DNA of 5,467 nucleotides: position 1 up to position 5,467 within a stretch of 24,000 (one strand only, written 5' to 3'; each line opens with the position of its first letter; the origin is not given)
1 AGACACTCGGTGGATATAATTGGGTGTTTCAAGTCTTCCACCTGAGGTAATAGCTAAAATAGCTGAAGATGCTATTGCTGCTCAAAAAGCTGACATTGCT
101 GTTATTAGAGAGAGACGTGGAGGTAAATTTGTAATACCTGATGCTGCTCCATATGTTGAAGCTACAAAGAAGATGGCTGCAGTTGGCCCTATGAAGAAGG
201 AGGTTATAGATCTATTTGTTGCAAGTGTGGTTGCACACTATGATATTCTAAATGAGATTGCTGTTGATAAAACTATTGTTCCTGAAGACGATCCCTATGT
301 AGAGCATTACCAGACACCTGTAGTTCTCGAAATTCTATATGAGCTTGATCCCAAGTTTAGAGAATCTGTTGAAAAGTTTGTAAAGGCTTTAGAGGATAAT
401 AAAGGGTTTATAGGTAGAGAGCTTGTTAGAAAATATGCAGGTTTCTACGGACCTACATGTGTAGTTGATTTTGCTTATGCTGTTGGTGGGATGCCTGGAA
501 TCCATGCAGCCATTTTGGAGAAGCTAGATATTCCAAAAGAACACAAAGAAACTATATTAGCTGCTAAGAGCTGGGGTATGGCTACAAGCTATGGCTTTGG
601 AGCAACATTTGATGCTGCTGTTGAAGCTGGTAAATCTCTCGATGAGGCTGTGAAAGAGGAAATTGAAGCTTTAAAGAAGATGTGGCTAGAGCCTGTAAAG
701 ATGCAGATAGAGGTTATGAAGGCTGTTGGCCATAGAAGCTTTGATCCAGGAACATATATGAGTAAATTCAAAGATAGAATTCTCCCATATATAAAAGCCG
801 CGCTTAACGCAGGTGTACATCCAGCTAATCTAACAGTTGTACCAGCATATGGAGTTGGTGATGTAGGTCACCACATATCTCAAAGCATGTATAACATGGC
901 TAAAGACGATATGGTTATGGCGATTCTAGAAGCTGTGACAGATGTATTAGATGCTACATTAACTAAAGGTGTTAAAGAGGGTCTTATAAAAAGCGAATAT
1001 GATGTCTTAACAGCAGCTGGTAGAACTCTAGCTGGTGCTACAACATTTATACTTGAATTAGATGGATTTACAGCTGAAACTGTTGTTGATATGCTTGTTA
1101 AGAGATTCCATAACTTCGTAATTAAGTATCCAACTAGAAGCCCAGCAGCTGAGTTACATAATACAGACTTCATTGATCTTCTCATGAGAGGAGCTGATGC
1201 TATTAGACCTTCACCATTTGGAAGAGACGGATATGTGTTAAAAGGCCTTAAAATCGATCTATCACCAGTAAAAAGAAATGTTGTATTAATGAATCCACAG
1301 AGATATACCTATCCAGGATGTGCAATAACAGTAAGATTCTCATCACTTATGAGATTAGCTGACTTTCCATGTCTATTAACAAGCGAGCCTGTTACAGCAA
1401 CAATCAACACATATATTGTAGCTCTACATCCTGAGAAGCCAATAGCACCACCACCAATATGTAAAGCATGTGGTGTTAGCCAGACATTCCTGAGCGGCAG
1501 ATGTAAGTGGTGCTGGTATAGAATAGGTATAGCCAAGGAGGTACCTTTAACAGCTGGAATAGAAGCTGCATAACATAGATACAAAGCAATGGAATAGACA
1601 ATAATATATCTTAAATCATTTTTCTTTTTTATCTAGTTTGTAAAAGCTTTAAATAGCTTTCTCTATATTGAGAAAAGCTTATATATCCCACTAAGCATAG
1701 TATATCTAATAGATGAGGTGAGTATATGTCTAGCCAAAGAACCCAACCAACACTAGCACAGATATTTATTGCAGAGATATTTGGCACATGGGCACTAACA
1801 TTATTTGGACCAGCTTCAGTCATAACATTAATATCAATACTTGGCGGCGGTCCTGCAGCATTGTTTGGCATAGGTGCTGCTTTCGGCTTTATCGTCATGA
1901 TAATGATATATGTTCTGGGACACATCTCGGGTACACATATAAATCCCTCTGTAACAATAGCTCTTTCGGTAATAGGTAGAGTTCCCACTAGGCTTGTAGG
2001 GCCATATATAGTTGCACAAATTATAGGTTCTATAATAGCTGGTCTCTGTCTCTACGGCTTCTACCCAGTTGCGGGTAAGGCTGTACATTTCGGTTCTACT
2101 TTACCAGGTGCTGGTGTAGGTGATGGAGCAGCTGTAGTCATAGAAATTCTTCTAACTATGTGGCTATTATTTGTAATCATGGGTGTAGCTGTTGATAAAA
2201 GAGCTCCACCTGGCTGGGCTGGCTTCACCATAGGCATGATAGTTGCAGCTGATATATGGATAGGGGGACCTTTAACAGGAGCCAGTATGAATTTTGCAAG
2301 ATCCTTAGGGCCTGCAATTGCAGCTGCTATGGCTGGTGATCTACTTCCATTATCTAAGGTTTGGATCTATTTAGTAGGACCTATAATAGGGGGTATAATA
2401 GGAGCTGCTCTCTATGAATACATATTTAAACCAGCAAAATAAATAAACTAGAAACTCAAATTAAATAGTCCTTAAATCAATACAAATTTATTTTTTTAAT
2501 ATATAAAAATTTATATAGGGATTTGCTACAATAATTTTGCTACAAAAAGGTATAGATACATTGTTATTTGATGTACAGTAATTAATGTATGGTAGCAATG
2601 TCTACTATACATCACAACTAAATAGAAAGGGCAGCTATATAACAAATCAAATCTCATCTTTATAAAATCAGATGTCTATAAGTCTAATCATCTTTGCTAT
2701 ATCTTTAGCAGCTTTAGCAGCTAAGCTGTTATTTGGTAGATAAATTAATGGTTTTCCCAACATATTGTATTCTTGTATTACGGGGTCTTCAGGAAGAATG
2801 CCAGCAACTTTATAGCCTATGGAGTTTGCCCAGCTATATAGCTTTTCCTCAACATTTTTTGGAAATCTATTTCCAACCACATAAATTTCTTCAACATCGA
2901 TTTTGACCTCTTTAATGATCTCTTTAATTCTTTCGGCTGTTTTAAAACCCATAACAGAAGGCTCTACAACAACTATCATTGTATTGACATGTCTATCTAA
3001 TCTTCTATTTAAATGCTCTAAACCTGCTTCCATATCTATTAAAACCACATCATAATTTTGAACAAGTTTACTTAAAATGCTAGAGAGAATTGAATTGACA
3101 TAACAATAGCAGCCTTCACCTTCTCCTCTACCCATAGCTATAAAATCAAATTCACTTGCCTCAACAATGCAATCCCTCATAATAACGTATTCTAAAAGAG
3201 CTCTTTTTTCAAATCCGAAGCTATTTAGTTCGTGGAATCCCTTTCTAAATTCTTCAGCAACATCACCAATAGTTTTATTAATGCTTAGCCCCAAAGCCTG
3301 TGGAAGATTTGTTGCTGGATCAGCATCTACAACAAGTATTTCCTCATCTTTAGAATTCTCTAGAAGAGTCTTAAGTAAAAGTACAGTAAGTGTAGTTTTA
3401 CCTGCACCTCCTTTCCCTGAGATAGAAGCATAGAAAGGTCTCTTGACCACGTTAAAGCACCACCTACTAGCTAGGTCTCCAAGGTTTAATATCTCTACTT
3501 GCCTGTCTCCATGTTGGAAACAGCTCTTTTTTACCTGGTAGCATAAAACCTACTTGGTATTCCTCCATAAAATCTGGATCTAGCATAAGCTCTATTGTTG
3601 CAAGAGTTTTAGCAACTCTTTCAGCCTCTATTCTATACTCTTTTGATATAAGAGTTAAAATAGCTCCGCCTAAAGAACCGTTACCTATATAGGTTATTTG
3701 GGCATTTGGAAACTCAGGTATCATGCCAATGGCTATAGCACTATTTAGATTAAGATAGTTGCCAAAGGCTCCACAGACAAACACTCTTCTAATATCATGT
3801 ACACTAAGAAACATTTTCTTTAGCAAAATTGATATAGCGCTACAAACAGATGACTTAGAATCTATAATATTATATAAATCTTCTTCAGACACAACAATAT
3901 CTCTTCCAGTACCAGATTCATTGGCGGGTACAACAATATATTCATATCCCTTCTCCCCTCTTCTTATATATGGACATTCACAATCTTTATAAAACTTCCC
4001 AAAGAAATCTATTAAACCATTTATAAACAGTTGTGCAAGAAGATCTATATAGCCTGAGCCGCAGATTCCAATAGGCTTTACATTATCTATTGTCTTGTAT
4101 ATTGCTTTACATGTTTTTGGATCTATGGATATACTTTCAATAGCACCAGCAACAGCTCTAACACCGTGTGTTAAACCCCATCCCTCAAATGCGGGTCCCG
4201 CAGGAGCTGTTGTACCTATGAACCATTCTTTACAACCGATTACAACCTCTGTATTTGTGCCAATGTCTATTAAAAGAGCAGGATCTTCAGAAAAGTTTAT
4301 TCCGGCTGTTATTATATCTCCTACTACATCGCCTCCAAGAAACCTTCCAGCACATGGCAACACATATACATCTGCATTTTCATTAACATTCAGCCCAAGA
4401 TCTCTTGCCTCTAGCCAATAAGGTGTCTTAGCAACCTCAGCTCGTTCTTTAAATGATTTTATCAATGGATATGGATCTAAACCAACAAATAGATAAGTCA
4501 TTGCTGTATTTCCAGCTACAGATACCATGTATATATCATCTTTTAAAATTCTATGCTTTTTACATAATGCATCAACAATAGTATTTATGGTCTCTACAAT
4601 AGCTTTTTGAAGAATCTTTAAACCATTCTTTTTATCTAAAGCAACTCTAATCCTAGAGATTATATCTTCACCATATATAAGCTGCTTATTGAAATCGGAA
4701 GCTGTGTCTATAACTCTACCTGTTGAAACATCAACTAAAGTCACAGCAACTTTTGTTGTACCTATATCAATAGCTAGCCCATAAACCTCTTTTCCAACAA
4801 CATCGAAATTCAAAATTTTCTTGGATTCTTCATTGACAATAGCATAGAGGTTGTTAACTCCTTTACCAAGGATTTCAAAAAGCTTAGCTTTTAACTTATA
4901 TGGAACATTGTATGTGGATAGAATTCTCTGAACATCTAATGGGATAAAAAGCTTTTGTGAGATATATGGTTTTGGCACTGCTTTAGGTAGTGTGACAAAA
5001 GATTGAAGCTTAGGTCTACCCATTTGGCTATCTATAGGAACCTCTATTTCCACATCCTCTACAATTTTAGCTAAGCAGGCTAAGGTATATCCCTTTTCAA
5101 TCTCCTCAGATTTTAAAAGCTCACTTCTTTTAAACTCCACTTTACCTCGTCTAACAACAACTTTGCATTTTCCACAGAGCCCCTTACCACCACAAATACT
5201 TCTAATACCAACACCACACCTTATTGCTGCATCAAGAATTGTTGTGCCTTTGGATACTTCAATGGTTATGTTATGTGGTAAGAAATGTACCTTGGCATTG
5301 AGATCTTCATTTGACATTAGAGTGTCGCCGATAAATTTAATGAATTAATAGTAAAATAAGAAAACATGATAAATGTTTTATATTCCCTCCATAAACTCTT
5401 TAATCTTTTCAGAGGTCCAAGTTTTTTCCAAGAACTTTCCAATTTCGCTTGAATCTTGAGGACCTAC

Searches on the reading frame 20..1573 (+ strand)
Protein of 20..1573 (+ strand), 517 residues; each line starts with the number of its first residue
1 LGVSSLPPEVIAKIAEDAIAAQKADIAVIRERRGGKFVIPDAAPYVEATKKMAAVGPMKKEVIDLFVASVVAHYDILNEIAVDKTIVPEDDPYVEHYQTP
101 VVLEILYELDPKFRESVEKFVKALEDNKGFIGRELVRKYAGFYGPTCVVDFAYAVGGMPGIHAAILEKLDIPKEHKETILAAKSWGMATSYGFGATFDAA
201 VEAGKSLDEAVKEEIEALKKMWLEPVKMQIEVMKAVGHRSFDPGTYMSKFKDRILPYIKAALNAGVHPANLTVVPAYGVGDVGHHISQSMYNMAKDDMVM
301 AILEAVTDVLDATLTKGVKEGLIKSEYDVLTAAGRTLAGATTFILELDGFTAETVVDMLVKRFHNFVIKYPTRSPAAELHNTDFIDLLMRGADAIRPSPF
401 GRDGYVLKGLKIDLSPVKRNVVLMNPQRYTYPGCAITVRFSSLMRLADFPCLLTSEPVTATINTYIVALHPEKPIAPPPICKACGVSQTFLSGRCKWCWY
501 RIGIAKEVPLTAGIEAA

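Call 17: search_protein_families(library=pfam, proteins=[window:20-1573:+], max_evalue=0.0001)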
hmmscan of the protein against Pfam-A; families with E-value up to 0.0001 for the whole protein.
window:20-1573:+ (517 aa): 1 family
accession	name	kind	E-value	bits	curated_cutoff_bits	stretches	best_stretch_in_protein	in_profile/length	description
PF09959.14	DUF2193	-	1.6e-202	673.9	25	1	9-501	2-495/498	Uncharacterized protein conserved in archaea (DUF2193)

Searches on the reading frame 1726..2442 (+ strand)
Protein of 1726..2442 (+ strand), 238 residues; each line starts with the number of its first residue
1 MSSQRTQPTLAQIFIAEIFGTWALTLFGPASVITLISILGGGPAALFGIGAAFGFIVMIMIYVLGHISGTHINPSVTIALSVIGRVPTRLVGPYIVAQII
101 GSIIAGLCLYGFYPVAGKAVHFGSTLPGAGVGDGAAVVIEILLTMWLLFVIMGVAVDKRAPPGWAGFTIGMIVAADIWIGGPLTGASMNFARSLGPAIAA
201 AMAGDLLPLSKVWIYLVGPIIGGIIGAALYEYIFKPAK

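Call 17: search_protein_families(library=pfam, proteins=[window:1726-2442:+], max_evalue=0.0001)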
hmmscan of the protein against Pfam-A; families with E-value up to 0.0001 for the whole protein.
window:1726-2442:+ (238 aa): 1 family
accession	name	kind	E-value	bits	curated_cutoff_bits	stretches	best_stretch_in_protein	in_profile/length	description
PF00230.25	MIP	-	1.1e-47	163.1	25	1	8-230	5-222/222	Major intrinsic protein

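Call 36: find_encoding_contigs(protein=window:1726-2442:+, flank=10000, max_places=2)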
Protein window:1726-2442:+ (238 aa): 6 contigs read that carry it; 2 places shown.
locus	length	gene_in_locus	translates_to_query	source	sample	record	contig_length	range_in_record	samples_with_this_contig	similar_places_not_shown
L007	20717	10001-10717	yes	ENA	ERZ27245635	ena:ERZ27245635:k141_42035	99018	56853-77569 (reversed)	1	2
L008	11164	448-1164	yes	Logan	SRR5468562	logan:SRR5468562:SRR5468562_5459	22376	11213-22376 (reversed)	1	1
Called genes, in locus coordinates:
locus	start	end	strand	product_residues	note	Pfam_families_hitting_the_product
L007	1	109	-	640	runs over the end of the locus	PF16177:ACAS_N, PF00501:AMP-binding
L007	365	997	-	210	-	PF13483:Lactamase_B_3, PF12706:Lactamase_B_2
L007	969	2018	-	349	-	PF00586:AIRS, PF02769:AIRS_C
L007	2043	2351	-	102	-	PF01455:HupF_HypC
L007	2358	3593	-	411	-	PF01924:HypD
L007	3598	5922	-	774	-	PF00708:Acylphosphatase, PF07503:zf-HYPF, PF01300:Sua5_yciO_yrdC, PF17788:HypF_C, PF22521:HypF_C_2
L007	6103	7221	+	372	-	PF02655:ATP-grasp_3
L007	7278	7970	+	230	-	PF02634:FdhD-NarQ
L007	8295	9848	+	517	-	PF09959:DUF2193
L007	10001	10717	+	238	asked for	PF00230:MIP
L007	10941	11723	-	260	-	PF00142:Fer4_NifH (faint), PF01656:CbiA, PF02374:ArsA_ATPase (weak), PF06564:CBP_BcsQ (weak), PF10609:ParA (faint), PF13614:AAA_31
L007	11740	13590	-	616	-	PF00111:Fer2, PF17651:Raco_middle, PF14574:RACo_C_ter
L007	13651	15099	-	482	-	PF04060:FeS, PF03599:CdhD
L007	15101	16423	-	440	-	PF03599:CdhD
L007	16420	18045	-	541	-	PF03598:CdhC, PF19436:ACS_CODH_B_C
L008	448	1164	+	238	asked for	PF00230:MIP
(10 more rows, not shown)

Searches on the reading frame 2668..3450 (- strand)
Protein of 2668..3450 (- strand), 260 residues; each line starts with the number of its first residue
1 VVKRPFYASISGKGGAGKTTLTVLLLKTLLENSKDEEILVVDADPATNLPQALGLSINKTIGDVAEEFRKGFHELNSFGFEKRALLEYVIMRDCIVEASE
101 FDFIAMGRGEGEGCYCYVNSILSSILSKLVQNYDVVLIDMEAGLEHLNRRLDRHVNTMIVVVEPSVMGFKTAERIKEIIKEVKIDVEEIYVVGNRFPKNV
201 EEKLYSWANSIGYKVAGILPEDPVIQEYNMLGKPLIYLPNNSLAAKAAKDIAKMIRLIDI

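Call 17: search_protein_families(library=pfam, proteins=[window:2668-3450:-], max_evalue=0.0001)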
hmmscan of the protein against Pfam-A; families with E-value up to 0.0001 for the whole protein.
window:2668-3450:- (260 aa): 6 families
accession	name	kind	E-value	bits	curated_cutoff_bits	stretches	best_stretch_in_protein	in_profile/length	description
PF13614.12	AAA_31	-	2.2e-15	57.5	27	1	11-184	8-169/177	AAA domain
PF01656.29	CbiA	-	2.5e-15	57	25.4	1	10-230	4-120/125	CobQ/CobB/MinD/ParA nucleotide binding domain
PF02374.21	ArsA_ATPase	-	1.4e-09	38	24.3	1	10-65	6-59/305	Anion-transporting ATPase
PF10609.15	ParA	-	2.1e-08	34.4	27.1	0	8-57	7-55/246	NUBPL iron-transfer P-loop NTPase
PF06564.18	CBP_BcsQ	-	1.8e-06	28.1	21.3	1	13-253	10-231/234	Cellulose biosynthesis protein BcsQ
PF00142.24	Fer4_NifH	-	5.8e-06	26.4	25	1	9-255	4-244/271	4Fe-4S iron sulfur cluster binding proteins, NifH/frxC family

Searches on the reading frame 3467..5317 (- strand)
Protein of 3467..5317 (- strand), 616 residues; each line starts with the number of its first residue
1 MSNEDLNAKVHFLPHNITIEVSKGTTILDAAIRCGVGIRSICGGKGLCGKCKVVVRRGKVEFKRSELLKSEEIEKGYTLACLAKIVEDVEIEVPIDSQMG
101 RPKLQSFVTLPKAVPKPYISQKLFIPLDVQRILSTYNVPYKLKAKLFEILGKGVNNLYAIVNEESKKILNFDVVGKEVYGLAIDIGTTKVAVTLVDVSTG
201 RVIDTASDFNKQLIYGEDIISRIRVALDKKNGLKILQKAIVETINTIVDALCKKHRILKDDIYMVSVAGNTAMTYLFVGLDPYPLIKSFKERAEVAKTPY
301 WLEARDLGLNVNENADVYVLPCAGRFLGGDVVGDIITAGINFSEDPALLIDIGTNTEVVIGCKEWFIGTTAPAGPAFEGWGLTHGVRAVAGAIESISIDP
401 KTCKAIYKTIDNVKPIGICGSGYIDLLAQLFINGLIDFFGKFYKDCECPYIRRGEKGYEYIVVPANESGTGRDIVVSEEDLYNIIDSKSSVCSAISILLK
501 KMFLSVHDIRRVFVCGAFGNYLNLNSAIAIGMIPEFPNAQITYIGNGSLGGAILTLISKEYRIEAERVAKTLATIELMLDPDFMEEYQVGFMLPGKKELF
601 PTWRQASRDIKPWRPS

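Call 17: search_protein_families(library=pfam, proteins=[window:3467-5317:-], max_evalue=0.0001)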
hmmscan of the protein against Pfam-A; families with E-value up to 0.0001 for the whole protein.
window:3467-5317:- (616 aa): 3 families
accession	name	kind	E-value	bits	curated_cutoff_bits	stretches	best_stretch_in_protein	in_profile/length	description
PF14574.11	RACo_C_ter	-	6.6e-83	278.2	27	1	347-602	3-259/261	C-terminal domain of RACo the ASKHA domain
PF17651.6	Raco_middle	-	2.4e-50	170.8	26.8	1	179-340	1-160/163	RACo middle region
PF00111.32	Fer2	-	1.6e-14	54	21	1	14-85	5-76/77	2Fe-2S iron-sulfur cluster binding domain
